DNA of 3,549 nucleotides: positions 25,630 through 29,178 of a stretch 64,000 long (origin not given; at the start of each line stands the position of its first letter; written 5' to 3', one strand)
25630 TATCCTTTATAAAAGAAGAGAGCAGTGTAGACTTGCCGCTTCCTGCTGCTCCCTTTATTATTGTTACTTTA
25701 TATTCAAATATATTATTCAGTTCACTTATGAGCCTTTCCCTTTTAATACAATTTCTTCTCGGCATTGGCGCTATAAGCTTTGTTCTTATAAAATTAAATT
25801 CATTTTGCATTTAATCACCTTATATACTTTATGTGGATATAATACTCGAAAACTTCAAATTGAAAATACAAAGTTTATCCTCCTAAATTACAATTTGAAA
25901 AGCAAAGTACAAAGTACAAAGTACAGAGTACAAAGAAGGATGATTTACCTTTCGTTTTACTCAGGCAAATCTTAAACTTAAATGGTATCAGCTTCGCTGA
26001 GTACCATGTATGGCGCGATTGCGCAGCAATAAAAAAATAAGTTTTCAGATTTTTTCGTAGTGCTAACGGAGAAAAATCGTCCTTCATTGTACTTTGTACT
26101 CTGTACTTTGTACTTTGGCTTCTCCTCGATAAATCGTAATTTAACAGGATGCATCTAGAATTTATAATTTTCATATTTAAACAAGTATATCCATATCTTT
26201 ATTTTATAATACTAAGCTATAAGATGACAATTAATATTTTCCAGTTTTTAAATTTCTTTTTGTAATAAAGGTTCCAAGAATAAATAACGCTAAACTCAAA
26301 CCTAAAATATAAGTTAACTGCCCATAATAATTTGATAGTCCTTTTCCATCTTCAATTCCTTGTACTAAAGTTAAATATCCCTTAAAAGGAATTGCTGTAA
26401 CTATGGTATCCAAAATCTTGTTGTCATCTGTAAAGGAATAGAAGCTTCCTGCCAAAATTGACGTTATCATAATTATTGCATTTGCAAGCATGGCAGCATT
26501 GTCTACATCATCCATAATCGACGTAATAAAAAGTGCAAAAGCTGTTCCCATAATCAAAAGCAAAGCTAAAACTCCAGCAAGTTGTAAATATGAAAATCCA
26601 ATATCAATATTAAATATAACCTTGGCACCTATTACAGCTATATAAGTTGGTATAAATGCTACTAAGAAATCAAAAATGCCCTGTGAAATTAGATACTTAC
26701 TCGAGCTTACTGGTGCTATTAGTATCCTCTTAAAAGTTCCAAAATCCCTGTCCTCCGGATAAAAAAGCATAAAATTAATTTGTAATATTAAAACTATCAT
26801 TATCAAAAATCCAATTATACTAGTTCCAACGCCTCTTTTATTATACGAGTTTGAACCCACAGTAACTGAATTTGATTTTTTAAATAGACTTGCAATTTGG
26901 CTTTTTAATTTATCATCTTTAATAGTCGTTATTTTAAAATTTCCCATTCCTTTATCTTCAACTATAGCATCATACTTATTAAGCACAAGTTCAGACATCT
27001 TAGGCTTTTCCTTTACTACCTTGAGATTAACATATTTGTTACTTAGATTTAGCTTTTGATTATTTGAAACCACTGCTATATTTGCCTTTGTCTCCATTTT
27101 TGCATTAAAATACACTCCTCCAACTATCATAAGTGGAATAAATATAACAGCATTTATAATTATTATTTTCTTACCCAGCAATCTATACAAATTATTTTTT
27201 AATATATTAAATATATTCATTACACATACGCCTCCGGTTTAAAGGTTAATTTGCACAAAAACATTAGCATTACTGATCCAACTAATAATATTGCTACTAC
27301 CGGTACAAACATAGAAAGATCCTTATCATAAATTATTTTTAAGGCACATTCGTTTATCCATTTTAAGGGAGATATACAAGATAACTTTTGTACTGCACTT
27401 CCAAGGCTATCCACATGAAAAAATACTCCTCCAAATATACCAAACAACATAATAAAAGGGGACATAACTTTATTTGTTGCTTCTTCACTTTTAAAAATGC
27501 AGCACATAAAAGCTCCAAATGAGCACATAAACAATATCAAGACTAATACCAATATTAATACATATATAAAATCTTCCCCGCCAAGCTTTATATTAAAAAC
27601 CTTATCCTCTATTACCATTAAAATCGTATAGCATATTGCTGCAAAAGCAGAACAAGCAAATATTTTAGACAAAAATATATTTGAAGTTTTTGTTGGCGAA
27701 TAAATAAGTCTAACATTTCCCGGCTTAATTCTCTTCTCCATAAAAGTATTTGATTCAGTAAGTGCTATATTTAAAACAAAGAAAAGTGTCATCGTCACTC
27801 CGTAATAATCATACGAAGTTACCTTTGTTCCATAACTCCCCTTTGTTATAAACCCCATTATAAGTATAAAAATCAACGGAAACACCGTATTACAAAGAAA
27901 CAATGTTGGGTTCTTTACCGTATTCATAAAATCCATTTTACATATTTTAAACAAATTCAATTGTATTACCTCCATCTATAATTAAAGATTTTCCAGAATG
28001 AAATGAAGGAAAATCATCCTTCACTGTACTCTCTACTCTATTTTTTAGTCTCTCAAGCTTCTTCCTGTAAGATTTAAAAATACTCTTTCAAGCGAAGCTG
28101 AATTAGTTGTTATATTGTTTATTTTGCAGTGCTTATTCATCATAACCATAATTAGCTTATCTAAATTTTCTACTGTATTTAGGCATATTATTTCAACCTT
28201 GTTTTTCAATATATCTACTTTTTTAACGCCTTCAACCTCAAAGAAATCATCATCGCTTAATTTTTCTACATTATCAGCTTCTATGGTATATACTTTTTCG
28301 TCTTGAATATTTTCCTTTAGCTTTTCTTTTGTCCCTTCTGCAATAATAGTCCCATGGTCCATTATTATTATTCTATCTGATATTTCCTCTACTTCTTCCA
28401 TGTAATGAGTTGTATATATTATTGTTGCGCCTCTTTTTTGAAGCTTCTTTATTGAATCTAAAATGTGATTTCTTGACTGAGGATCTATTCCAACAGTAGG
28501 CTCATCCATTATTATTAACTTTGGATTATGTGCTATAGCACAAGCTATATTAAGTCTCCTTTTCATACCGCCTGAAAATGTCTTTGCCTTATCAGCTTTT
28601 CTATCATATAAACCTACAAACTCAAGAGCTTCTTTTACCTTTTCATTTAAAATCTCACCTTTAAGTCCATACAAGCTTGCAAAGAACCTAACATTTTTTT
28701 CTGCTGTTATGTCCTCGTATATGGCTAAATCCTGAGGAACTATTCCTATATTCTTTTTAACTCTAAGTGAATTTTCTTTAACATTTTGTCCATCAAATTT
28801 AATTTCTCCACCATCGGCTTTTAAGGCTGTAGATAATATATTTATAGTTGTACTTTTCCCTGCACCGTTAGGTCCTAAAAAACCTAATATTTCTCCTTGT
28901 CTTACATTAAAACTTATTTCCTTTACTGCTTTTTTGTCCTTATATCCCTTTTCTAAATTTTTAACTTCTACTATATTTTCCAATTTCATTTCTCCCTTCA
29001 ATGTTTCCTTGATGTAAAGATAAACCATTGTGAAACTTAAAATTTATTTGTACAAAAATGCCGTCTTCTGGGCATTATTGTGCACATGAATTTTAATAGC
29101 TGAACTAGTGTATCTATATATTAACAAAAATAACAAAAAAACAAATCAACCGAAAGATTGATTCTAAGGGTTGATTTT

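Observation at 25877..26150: Abundant MITE-like element whose TIRs are built from tandem heptamers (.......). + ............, with GC-rich internal hairpins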

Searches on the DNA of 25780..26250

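Call 21: search_rna_families(source=window, start=25780, end=26250, threshold=evalue, max_evalue=10)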
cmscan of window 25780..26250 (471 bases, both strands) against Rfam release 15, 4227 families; matches with E-value up to 10: 2.
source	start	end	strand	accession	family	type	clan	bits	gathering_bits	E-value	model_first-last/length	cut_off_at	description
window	25920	26102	+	RF00645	MIR169_2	Gene; miRNA;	CL00098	24.5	50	0.00034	1-118/118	no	MIR169_2 microRNA precursor family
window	26196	26226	-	RF01095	PK-CuYV_BPYV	Cis-reg;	-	14.6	60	7.1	1-56/56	no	3'-terminal pseudoknot of CuYV/BPYV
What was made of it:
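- On Any Rfam RNA family: On the element, the only hit is a sub-threshold plant microRNA-precursor model at 24.5 bits against a cutoff of 50, which is a generic long-hairpin match (call 21).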

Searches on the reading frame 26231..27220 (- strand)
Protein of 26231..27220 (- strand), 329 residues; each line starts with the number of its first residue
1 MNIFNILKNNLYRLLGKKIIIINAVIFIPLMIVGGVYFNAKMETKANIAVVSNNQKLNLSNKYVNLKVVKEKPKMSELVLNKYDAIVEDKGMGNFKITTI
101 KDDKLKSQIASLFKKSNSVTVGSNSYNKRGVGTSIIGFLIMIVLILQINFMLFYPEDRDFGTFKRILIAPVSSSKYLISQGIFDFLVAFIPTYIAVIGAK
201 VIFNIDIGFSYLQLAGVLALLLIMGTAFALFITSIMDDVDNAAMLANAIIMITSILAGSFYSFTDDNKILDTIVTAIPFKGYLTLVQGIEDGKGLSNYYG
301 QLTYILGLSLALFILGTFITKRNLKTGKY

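Call 17: search_protein_families(library=pfam, proteins=[window:26231-27220:-])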
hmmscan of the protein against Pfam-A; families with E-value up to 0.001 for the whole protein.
window:26231-27220:- (329 aa): 3 families
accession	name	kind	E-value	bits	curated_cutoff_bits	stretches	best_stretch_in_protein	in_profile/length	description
PF12698.13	ABC2_membrane_3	-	6.5e-15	55.5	31.6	1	34-316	81-345/347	ABC-2 family transporter protein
PF01061.29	ABC2_membrane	-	5.9e-14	52.6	26.9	1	129-286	51-206/211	ABC-2 type transporter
PF12730.13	ABC2_membrane_4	-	0.0007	20.1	27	1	133-234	54-154/179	ABC-2 family transporter protein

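Call 18: find_encoding_contigs(protein=window:26231-27220:-, flank=10000, max_places=6)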
Protein window:26231-27220:- (329 aa): 1 contig read that carries it; 1 place shown.
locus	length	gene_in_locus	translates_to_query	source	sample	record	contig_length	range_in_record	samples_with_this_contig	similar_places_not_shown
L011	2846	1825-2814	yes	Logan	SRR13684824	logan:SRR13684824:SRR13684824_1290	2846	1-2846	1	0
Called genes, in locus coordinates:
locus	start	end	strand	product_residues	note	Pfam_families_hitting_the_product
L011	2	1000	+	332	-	?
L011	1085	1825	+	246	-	PF01061:ABC2_membrane, PF12679:ABC2_membrane_2 (weak), PF12698:ABC2_membrane_3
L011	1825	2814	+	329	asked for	PF12679:ABC2_membrane_2 (weak), PF12698:ABC2_membrane_3, PF01061:ABC2_membrane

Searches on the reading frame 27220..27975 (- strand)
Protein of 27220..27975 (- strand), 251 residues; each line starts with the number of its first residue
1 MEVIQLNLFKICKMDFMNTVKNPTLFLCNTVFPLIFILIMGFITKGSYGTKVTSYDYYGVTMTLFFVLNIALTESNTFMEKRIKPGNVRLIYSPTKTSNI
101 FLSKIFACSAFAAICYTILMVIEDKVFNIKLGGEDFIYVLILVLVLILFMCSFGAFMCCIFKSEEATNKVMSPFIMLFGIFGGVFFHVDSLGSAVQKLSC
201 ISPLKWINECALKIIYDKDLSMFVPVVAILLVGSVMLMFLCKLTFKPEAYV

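Call 17: search_protein_families(library=pfam, proteins=[window:27220-27975:-])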
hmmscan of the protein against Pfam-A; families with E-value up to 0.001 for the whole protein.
window:27220-27975:- (251 aa): 3 families
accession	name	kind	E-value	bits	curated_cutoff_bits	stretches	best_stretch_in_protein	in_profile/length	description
PF01061.29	ABC2_membrane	-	5.5e-23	82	26.9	1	11-216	6-211/211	ABC-2 type transporter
PF12698.13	ABC2_membrane_3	-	2.9e-17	63.2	31.6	1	53-237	158-341/347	ABC-2 family transporter protein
PF12679.13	ABC2_membrane_2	-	1.4e-05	24.9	27.2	1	96-238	108-272/283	ABC-2 family transporter protein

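Call 30: find_homologous_proteins(query=window:27220-27975:-, max_evalue=1e-20)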
Query window:27220-27975:- (251 aa): 129 proteins with E <= 1e-20 among 459 candidates; the best 120 are listed.
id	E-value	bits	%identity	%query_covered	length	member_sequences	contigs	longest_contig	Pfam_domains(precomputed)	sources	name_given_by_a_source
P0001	9.7e-154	528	99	98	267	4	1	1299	PF12679.14,PF01061.30,PF12698.14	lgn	-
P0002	1.6e-127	442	80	100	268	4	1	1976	PF01061.30,PF12698.14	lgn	-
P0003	3.3e-126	438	79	100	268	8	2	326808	PF01061.30,PF12698.14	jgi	-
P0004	8.9e-125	433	79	98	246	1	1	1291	PF12679.14,PF01061.30,PF12698.14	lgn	-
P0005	1.7e-123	429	78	98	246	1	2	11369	PF12679.14,PF01061.30,PF12698.14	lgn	-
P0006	5.6e-120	417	78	98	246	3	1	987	PF01061.30,PF12698.14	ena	-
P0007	3.0e-103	363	68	98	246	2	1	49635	PF01061.30,PF12698.14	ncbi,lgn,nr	ncbi:MAG: ABC transporter permease [Clostridium sp.]|nr:ABC transporter permease [Clostridium sp.]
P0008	1.4e-99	351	64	98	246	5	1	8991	PF01061.30,PF12698.14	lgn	-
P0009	7.0e-98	345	64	98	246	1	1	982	PF01061.30,PF12698.14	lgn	-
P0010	1.5e-91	324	59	98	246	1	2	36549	PF01061.30,PF12698.14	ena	-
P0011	3.6e-91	323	60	98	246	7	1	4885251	PF01061.30,PF12698.14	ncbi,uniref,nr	ncbi:ABC transporter permease [Clostridium felsineum]|uniref:ABC transporter permease n=1 Tax=Clostr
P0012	2.0e-88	314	60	98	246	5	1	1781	PF01061.30,PF12698.14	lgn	-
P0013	5.5e-88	313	60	98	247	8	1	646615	PF01061.30,PF12698.14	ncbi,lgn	ncbi:ABC transporter permease [Clostridium botulinum]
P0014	1.2e-87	312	59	98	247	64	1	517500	PF01061.30,PF12698.14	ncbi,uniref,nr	ncbi:ABC transporter permease [Clostridium botulinum]|uniref:ABC transporter permease n=1 Tax=Clostr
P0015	2.4e-87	311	58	98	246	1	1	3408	PF01061.30,PF12698.14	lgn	-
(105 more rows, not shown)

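Call 31: find_encoding_contigs(protein=P0003, flank=10000, max_places=3)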
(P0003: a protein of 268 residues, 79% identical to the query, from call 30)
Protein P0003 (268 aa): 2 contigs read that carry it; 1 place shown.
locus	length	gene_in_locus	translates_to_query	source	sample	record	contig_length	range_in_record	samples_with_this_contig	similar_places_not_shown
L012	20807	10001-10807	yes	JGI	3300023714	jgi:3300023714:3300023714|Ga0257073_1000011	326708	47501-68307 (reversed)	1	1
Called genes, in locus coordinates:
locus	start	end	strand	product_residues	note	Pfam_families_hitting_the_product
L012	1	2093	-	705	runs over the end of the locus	PF01145:Band_7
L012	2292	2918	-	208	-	PF00440:TetR_N, PF21303:TetR_C_39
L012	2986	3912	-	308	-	PF02558:ApbA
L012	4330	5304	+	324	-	PF02311:AraC_binding (weak), PF07883:Cupin_2 (weak), PF12833:HTH_18, PF00165:HTH_AraC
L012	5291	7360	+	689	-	PF00933:Glyco_hydro_3, PF01915:Glyco_hydro_3_C, PF14310:Fn3-like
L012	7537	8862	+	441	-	PF13347:MFS_2, PF07690:MFS_1, PF12832:MFS_1_like (weak), PF07690:MFS_1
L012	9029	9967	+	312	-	PF00005:ABC_tran, PF13304:AAA_21, PF13732:DrrA1-3_C (faint)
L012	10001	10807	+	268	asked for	PF01061:ABC2_membrane, PF12698:ABC2_membrane_3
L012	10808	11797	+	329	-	PF12679:ABC2_membrane_2, PF12698:ABC2_membrane_3, PF01061:ABC2_membrane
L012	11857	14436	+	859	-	PF13173:AAA_14 (faint), PF25873:WHD_MalT, PF17874:TPR_MalT (weak), PF00196:GerE, PF08281:Sigma70_r4_2 (weak)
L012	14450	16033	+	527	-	-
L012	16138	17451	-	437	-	PF04775:Bile_Hydr_Trans, PF05448:AXE1 (weak), PF01738:DLH (faint), PF00326:Peptidase_S9 (faint), PF08840:BAAT_C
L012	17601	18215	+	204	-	PF00440:TetR_N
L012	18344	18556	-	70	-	-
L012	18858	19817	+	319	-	PF00005:ABC_tran, PF13304:AAA_21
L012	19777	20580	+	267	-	-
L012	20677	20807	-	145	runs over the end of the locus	PF22381:Staph_reg_Sar_Rot (weak), PF22166:WHD_ArnR1 (weak), PF01047:MarR, PF12802:MarR_2, PF13463:HTH_27 (weak)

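Call 32: find_encoding_contigs(protein=P0007, flank=10000, max_places=3)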
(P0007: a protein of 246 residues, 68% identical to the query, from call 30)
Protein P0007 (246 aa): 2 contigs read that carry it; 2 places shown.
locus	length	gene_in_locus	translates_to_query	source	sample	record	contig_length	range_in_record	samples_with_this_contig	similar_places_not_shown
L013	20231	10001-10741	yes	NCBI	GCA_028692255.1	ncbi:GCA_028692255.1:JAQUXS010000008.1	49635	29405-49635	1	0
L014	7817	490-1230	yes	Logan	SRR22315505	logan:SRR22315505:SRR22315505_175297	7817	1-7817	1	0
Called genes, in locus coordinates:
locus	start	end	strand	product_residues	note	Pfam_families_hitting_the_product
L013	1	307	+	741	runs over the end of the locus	PF00403:HMA, PF00122:E1-E2_ATPase, PF00702:Hydrolase, PF08282:Hydrolase_3 (faint)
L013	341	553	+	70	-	PF00403:HMA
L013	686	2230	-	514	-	PF02463:SMC_N (faint), PF13555:AAA_29 (faint), PF00005:ABC_tran, PF13304:AAA_21 (faint), PF13401:AAA_22 (faint), PF12848:ABC_tran_Xtn, PF00005:ABC_tran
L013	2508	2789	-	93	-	PF08765:Mor (faint)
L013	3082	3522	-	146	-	PF12822:ECF_trnsprt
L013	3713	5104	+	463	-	PF01546:Peptidase_M20, PF07687:M20_dimer (faint)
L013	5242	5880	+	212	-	PF03006:HlyIII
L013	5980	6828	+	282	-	PF02645:DegV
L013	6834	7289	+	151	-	PF03551:PadR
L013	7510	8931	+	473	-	PF13520:AA_permease_2, PF00324:AA_permease, PF13906:AA_permease_C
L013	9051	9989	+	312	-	PF00005:ABC_tran, PF13304:AAA_21, PF13732:DrrA1-3_C (faint)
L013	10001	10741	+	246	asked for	PF01061:ABC2_membrane, PF12698:ABC2_membrane_3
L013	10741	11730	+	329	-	PF12698:ABC2_membrane_3, PF01061:ABC2_membrane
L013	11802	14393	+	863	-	PF25873:WHD_MalT, PF17874:TPR_MalT (faint), PF00196:GerE, PF08281:Sigma70_r4_2 (weak)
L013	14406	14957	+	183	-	PF02659:Mntp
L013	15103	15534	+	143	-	PF01475:FUR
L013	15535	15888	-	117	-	-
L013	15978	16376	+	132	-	PF20548:DUF6762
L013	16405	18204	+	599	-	PF08439:Peptidase_M3_N, PF01432:Peptidase_M3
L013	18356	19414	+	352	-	PF01966:HD, PF13487:HD_5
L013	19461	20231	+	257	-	PF01694:Rhomboid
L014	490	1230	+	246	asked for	PF01061:ABC2_membrane, PF12698:ABC2_membrane_3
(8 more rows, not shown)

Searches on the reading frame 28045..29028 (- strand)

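Call 17: search_protein_families(library=pfam, proteins=[window:28045-29028:-])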
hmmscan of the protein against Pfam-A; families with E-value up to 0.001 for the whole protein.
window:28045-29028:- (327 aa): 4 families
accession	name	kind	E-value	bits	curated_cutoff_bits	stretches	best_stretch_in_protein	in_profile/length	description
PF00005.33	ABC_tran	-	5.7e-35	121.3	25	1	36-178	2-136/137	ABC transporter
PF13304.12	AAA_21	-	2e-14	54.8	27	1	118-208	220-298/304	AAA domain, putative AbiEii toxin, Type IV TA system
PF02463.25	SMC_N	-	0.00079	19.3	40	0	58-218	93-207/220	RecF/RecN/SMC N terminal domain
PF03193.22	RsgA_GTPase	-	0.00081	19.7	30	1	20-77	82-138/174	RsgA GTPase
